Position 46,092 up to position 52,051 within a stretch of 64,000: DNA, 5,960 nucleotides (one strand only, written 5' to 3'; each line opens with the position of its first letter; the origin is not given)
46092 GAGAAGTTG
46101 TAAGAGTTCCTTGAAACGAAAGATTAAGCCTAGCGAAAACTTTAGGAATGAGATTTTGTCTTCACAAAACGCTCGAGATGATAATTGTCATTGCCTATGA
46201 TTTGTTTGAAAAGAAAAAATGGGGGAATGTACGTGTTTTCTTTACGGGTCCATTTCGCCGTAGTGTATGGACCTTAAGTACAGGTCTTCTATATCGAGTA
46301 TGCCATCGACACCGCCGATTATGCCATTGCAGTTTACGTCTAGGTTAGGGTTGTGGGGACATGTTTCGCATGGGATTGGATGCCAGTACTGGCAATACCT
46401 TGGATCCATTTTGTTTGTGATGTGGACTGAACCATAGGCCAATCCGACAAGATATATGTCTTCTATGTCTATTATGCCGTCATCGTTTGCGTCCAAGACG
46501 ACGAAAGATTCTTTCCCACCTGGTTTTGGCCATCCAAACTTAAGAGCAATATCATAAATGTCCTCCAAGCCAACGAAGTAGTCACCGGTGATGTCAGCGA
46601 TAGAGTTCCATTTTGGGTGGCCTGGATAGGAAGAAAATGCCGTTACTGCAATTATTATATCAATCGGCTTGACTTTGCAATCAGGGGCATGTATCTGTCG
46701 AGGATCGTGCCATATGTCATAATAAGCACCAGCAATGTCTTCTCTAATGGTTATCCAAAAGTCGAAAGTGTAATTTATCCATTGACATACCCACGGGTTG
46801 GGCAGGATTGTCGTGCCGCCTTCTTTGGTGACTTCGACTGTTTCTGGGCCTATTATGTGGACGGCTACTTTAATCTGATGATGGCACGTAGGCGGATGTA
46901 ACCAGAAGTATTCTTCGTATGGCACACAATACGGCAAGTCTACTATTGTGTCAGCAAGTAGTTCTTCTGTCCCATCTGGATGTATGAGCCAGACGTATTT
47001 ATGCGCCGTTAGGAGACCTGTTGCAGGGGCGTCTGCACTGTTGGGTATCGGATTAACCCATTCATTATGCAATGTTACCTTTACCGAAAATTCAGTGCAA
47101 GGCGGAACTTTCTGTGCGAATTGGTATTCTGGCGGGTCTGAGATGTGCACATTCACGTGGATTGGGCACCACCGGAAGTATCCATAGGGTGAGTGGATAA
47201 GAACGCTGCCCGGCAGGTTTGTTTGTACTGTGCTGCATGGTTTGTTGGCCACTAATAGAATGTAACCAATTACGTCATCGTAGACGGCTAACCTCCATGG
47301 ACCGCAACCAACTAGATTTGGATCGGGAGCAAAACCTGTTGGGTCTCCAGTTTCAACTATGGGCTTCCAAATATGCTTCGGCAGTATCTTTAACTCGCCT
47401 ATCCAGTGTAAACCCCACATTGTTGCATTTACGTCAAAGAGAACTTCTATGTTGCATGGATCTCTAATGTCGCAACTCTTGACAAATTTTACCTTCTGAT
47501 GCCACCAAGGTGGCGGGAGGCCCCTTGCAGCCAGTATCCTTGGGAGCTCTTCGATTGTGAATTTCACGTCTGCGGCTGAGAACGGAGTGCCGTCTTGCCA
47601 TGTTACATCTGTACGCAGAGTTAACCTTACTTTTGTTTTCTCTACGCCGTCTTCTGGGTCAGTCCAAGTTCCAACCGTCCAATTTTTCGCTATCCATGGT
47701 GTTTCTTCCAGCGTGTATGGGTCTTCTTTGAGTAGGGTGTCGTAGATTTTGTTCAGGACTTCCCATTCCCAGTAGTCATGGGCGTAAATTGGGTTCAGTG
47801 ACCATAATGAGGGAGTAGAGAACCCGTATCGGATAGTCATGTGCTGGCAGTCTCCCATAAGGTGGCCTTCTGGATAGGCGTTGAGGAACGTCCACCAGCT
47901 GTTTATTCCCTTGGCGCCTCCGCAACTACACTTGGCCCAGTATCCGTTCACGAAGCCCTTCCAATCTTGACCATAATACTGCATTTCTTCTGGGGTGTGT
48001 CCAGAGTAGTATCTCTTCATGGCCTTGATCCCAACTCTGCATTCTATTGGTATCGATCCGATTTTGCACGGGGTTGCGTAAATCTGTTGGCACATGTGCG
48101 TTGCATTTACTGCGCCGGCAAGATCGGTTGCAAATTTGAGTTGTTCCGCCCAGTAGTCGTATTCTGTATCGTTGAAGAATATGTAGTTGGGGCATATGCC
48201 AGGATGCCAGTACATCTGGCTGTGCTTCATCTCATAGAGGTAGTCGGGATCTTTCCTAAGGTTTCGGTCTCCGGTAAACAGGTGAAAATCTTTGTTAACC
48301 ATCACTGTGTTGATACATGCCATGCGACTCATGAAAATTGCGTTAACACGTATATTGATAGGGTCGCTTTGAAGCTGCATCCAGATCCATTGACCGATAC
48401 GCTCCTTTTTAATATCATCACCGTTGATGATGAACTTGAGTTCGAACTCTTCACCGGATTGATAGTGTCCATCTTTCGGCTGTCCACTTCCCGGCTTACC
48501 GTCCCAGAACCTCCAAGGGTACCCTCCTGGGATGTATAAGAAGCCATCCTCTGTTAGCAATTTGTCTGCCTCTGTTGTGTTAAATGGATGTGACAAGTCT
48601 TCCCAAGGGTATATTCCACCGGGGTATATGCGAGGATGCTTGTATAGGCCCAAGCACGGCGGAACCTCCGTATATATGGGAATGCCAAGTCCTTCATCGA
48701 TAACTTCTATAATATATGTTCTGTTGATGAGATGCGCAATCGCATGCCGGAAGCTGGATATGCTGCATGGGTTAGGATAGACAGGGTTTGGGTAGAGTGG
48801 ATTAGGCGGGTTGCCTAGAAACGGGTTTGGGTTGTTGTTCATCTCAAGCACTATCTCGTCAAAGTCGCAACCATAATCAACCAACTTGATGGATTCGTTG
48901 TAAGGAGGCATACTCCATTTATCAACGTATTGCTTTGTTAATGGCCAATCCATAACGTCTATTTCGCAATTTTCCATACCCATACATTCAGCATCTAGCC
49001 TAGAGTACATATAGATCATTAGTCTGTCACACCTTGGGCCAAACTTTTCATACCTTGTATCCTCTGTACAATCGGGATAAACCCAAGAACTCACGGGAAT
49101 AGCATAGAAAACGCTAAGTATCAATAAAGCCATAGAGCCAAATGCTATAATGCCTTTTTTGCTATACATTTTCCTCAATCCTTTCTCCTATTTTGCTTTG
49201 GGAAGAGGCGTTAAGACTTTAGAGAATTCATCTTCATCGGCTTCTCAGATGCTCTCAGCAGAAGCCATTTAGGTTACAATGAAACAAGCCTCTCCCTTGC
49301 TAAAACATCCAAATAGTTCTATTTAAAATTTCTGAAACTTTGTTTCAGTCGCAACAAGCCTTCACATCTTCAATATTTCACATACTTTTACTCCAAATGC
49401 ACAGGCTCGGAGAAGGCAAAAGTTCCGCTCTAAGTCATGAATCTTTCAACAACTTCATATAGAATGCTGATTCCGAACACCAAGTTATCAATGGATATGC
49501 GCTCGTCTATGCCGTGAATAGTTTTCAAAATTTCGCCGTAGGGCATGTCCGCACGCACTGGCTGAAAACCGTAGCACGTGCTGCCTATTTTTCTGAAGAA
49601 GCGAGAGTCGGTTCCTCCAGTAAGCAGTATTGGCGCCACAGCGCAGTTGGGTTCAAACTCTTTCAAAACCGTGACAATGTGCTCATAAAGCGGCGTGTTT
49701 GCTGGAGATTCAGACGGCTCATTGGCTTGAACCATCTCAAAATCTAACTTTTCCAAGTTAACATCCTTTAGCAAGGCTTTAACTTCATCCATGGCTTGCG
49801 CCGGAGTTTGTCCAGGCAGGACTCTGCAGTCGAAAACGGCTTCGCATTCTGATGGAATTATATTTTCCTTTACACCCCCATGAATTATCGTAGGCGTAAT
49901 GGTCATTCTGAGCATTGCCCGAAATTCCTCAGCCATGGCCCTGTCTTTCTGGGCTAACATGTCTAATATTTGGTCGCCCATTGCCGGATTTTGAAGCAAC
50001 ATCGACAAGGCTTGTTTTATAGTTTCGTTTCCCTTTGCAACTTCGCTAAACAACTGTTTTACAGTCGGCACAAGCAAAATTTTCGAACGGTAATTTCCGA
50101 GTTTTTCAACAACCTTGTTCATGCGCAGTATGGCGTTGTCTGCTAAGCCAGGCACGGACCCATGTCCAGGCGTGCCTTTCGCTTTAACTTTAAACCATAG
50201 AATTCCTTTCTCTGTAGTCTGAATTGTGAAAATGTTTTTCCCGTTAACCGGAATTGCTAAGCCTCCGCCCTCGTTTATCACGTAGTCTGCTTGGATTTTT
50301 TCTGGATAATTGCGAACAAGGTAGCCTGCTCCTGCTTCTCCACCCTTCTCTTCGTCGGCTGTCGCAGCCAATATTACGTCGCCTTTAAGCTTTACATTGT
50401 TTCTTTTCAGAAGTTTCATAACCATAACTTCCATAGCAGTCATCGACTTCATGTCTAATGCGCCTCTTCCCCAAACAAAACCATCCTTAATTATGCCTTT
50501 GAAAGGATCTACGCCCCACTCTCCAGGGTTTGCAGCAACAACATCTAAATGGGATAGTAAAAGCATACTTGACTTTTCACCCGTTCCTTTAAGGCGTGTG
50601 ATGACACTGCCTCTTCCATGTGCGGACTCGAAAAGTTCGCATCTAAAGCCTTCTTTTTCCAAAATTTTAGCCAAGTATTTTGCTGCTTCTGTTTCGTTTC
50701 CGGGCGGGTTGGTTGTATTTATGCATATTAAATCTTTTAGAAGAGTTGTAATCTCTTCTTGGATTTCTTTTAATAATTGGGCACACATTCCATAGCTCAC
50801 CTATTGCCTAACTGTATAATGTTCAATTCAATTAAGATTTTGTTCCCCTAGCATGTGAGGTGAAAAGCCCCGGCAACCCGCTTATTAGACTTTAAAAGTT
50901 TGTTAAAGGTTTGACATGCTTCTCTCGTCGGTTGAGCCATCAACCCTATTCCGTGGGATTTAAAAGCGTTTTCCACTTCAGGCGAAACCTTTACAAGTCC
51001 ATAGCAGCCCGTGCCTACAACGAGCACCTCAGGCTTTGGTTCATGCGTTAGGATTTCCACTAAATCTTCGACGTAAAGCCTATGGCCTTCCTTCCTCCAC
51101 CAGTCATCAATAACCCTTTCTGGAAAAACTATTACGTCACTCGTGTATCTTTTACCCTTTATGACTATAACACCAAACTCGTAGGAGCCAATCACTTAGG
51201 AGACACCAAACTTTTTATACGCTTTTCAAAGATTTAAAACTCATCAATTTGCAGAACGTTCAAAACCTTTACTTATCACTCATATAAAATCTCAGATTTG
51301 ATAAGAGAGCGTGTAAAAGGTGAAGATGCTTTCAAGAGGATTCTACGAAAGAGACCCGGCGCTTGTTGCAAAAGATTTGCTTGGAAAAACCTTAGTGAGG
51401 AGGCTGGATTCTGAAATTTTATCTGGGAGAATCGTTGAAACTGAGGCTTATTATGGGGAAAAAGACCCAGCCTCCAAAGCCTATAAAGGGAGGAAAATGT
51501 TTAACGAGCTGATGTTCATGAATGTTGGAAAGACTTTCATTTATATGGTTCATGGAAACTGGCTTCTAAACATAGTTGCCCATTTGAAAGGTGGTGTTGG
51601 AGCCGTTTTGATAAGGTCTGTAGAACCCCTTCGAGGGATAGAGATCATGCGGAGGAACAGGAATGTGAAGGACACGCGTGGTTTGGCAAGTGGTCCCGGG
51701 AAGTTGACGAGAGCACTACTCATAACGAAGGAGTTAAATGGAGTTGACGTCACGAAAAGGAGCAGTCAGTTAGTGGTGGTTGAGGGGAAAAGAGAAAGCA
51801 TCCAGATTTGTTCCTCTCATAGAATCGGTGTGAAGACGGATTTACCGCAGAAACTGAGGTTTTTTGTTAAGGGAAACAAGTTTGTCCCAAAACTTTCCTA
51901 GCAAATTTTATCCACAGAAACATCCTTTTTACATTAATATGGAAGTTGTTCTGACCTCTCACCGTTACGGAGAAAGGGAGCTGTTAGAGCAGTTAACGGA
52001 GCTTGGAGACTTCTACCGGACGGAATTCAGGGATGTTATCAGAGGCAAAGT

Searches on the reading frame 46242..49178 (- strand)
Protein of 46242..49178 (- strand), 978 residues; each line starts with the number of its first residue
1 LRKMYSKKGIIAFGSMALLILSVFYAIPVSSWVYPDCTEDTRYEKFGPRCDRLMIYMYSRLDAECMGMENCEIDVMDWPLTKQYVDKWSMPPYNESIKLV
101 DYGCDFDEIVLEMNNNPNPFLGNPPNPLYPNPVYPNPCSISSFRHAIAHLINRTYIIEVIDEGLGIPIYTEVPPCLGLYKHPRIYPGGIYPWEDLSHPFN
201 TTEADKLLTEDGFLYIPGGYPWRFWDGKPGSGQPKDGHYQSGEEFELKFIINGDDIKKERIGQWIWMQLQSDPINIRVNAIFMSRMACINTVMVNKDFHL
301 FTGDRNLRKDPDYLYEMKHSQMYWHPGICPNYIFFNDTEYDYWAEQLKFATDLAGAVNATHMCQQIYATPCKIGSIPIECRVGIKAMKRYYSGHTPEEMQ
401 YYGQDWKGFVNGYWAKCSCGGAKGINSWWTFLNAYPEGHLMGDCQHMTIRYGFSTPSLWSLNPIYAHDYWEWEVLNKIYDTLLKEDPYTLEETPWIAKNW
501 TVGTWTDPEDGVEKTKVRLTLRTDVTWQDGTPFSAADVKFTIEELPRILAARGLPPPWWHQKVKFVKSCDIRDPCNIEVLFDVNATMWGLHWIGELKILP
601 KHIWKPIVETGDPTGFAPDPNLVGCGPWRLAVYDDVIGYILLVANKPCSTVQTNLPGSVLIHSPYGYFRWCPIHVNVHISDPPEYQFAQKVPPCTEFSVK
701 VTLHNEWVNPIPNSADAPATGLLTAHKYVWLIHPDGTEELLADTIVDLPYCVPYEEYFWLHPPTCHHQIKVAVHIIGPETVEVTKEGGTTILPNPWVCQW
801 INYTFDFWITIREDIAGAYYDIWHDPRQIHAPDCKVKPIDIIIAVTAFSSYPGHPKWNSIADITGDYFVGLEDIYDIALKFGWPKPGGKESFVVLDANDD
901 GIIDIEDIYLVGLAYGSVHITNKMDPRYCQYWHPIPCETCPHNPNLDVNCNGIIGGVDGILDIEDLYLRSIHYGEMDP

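Call 3: search_protein_families(library=pfam, proteins=[window:46242-49178:-], max_evalue=1)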
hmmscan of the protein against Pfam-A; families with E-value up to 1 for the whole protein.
window:46242-49178:- (978 aa): 1 family
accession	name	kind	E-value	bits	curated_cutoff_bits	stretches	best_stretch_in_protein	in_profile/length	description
PF00496.27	SBP_bac_5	-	3.1e-20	73.1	32.4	2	493-645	3-137/368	Bacterial extracellular solute-binding proteins, family 5 Middle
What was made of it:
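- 46242..49178 (-): Adjacent upstream gene: secreted, circularly permuted SBP_bac_5 (OppA-type) protein, 978 aa, with C-terminal dockerin modules. Pfam SBP_bac_5 at 73 bits (call 3).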

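Call 4: search_protein_families(library=ncbifam, proteins=[window:46242-49178:-], max_evalue=1)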
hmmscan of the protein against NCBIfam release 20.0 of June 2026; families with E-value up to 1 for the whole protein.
window:46242-49178:- (978 aa): 7 families
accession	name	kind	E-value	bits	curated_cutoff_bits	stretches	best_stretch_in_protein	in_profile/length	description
TIGR04028.1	SBP_KPN_01854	hypoth_equivalog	6.2e-10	38.2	468.5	1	469-541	21-86/509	TIGR04028 family ABC transporter substrate-binding protein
NF045467.1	Opp4A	equivalog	3.7e-08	32.1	650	1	446-545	34-123/556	oligopeptide ABC transporter substrate-binding protein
TIGR02294.1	nickel_nikA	equivalog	0.00029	19.5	393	1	477-542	34-90/501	nickel ABC transporter substrate-binding protein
NF045468.1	Opp5A_nikA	equivalog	0.0016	17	600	1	477-544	43-100/488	nickel ABC transporter substrate-binding protein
NF047575.1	opine_bind_CntA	exception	0.019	13.5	800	1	479-544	66-121/535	staphylopine-dependent metal ABC transporter substrate-binding lipoprotein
NF011689.0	PRK15109.1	equivalog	0.04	12.6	560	1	476-534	63-113/547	ABC transporter substrate-binding protein SapA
NF011942.0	PRK15413.1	equivalog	0.087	11.5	594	0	498-542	72-113/512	glutathione ABC transporter substrate-binding protein GsiB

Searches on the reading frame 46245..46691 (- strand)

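Call 7: search_protein_families(library=pfam, proteins=[window:46245-46691:-], max_evalue=10)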
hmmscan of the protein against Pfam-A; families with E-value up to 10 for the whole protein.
seq(149 aa): 3 families
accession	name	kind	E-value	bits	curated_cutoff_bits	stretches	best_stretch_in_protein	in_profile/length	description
PF13499.12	EF-hand_7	-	0.41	11.5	30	1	60-79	5-24/67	EF-hand domain pair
PF13405.12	EF-hand_6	-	0.83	10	25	1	61-79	4-22/30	EF-hand domain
PF13202.12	EF-hand_5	-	5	7.2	25.9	1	62-78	4-20/25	EF hand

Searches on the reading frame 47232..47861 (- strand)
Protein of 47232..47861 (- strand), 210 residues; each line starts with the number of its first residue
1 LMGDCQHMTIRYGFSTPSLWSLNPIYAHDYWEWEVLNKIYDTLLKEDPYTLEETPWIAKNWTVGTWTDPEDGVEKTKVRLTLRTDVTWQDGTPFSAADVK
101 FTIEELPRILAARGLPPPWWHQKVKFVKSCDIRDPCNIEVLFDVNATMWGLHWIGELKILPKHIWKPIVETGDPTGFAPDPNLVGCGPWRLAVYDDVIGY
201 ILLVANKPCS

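Call 70: search_protein_families(library=pfam, proteins=[window:47232-47861:-], max_evalue=1)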
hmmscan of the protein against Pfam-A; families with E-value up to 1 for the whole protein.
seq(210 aa): 1 family
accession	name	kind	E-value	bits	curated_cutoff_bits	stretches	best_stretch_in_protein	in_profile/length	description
PF00496.27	SBP_bac_5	-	5.8e-13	49.1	32.4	1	54-206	3-137/368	Bacterial extracellular solute-binding proteins, family 5 Middle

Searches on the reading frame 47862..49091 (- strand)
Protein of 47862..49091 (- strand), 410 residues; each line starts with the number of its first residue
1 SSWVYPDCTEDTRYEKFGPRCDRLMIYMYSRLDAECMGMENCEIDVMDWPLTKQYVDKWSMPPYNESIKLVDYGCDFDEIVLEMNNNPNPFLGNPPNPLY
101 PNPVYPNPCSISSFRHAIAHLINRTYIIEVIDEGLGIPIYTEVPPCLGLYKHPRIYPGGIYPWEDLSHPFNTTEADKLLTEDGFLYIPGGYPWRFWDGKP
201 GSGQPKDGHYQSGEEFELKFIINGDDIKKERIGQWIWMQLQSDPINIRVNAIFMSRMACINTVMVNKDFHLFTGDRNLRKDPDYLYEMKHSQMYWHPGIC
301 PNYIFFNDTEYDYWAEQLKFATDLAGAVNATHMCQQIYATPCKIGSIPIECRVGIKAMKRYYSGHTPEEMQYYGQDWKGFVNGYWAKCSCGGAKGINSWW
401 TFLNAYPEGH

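Call 70: search_protein_families(library=pfam, proteins=[window:47862-49091:-], max_evalue=1)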
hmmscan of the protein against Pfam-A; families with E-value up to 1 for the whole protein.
seq(410 aa): 1 family
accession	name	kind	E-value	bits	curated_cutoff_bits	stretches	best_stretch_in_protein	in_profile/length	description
PF00496.27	SBP_bac_5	-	3.9e-07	30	32.4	1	72-282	194-353/368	Bacterial extracellular solute-binding proteins, family 5 Middle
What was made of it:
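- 46242..49178 (-): Permuted order of the profile halves (call 70).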

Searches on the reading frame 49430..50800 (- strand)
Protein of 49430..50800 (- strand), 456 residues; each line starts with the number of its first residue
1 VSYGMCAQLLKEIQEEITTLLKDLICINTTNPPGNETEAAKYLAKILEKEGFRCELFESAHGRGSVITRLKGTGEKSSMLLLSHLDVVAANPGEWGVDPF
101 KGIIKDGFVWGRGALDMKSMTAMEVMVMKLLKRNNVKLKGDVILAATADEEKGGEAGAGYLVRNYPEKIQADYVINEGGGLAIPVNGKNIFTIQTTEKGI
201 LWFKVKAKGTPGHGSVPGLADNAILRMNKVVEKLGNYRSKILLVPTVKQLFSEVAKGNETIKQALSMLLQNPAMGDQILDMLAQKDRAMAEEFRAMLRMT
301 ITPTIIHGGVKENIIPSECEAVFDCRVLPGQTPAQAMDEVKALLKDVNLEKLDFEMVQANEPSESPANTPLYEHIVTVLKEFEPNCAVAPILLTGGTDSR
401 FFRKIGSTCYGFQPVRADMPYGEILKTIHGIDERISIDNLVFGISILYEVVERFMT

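Call 43: search_protein_families(library=pfam, proteins=[window:49430-50800:-], max_evalue=0.00001)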
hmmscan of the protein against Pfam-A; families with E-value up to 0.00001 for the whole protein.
window:49430-50800:- (456 aa): 3 families
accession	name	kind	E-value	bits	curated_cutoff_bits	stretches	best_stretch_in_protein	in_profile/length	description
PF01546.33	Peptidase_M20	-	1.2e-31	110.7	24.6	1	80-452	1-205/206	Peptidase family M20/M25/M40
PF07687.19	M20_dimer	-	3.5e-26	91.7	21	1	196-349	2-104/107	Peptidase dimerisation domain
PF04389.22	Peptidase_M28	-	2.4e-08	34.4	21.3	1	66-176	2-91/193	Peptidase family M28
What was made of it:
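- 49430..50800 (-): M20 peptidase gene, same strand, immediately upstream; a possible downstream step of peptide use, with weak linkage. Pfam Peptidase_M20 plus M20_dimer (call 43)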

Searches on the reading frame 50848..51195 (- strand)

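Call 43: search_protein_families(library=pfam, proteins=[window:50848-51195:-], max_evalue=0.00001)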
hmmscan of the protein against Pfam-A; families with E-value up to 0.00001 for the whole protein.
window:50848-51195:- (115 aa): 1 family
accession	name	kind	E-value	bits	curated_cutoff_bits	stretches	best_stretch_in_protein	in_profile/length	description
PF04430.19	DUF498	-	1.6e-29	102.6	33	1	2-112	1-109/109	Protein of unknown function (DUF498/DUF598)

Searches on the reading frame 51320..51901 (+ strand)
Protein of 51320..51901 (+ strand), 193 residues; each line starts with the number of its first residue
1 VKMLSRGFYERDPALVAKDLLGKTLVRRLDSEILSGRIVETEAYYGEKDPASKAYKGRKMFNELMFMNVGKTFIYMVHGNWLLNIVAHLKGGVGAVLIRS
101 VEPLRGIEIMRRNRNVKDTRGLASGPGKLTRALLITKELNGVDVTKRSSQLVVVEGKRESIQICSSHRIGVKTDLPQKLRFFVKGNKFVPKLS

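Call 43: search_protein_families(library=pfam, proteins=[window:51320-51901:+], max_evalue=0.00001)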
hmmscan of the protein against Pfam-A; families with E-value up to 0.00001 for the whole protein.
window:51320-51901:+ (193 aa): 1 family
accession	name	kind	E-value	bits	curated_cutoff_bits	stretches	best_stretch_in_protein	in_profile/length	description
PF02245.21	Pur_DNA_glyco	-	8.4e-57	191.9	27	1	8-187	2-181/181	Methylpurine-DNA glycosylase (MPG)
